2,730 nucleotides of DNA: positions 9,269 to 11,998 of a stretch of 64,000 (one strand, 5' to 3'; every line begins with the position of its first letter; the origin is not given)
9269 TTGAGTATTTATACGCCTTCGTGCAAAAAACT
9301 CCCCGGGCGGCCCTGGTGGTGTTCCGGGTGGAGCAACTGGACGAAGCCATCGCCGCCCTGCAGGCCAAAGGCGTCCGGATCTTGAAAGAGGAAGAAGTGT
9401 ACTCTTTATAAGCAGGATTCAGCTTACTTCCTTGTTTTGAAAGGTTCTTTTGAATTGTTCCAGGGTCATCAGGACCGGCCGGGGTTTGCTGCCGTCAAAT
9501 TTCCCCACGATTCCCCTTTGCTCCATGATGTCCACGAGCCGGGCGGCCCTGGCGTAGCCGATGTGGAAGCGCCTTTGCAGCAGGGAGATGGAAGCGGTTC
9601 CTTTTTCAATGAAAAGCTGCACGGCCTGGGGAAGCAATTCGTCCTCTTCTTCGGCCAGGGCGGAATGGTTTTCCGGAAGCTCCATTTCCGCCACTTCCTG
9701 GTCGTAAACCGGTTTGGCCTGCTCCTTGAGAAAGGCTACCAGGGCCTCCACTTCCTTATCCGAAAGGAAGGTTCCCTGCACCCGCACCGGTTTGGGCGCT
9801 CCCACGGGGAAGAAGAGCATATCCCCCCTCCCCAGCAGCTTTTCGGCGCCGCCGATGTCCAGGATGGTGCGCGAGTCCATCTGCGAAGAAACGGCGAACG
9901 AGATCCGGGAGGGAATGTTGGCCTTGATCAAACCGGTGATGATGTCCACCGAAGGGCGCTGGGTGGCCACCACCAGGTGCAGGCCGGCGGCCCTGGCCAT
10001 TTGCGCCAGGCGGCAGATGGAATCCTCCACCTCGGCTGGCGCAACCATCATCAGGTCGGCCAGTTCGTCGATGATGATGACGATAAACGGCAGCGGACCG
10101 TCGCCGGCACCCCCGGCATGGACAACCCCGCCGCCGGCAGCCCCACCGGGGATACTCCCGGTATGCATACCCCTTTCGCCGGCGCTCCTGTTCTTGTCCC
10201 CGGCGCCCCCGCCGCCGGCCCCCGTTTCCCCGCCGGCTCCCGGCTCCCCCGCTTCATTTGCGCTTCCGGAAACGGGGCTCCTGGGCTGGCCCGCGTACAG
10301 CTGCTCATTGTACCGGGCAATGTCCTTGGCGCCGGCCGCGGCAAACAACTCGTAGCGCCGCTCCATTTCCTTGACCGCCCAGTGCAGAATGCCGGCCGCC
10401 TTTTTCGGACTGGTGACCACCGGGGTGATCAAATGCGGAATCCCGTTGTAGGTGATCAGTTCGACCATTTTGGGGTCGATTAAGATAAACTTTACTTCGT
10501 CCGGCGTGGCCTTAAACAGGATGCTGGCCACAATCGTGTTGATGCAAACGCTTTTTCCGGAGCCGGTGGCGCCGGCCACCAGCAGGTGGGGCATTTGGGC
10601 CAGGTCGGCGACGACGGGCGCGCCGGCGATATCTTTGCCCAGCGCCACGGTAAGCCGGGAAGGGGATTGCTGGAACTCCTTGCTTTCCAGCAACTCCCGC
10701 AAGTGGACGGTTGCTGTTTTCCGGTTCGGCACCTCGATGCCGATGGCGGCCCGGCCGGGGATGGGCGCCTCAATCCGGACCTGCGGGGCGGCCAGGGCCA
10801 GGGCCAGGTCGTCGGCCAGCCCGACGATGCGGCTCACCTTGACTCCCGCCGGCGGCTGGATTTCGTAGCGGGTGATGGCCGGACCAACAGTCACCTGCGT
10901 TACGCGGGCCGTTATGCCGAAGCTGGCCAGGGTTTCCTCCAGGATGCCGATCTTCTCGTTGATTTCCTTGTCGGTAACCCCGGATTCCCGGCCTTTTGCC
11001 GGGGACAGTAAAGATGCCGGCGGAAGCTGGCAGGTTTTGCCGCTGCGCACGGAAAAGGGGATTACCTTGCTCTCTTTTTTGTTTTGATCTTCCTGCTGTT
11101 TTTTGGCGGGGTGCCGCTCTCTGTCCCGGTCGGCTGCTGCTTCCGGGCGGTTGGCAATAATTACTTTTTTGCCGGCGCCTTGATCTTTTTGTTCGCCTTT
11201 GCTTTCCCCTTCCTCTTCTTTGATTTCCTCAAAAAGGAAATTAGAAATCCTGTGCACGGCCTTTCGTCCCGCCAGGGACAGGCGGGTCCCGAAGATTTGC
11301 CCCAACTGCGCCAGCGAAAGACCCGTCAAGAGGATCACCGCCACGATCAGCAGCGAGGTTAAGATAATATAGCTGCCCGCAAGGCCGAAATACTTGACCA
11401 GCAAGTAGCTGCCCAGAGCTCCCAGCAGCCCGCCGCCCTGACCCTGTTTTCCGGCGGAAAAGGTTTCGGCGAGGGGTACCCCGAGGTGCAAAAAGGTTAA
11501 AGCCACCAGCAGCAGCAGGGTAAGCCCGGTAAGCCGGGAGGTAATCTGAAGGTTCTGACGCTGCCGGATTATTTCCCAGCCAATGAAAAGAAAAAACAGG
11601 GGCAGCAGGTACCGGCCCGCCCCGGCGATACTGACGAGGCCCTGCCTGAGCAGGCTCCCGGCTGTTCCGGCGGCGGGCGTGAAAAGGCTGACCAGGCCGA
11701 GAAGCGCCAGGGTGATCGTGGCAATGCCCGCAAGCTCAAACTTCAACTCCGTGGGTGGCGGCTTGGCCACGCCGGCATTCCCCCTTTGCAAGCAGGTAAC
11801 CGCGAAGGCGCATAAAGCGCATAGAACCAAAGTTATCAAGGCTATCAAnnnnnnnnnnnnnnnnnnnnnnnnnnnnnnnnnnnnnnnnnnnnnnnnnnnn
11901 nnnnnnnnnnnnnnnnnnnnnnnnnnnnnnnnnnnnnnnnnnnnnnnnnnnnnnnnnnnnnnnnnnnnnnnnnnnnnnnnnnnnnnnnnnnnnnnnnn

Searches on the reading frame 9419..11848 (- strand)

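Call 9: search_protein_families(library=pfam, proteins=[window:9419-11848:-])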
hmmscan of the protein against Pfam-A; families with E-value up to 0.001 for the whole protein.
window:9419-11848:- (809 aa): 5 families
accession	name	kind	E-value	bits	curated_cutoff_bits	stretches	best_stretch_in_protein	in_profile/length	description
PF01580.24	FtsK_SpoIIIE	-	1.3e-74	250.8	24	1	383-634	2-221/221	FtsK/SpoIIIE family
PF17854.6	FtsK_alpha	-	2.4e-33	114.8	22.9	1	275-375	1-101/101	FtsK alpha domain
PF09397.16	FtsK_gamma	-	5.7e-28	96.9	30.6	1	733-795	1-63/63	Ftsk gamma domain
PF13491.11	FtsK_4TM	-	2.5e-14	53.8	23.1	1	59-184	46-168/171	4TM region of DNA translocase FtsK/SpoIIIE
PF01935.23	DUF87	-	0.00077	20.1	23.2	0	410-459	12-60/220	Helicase HerA, central domain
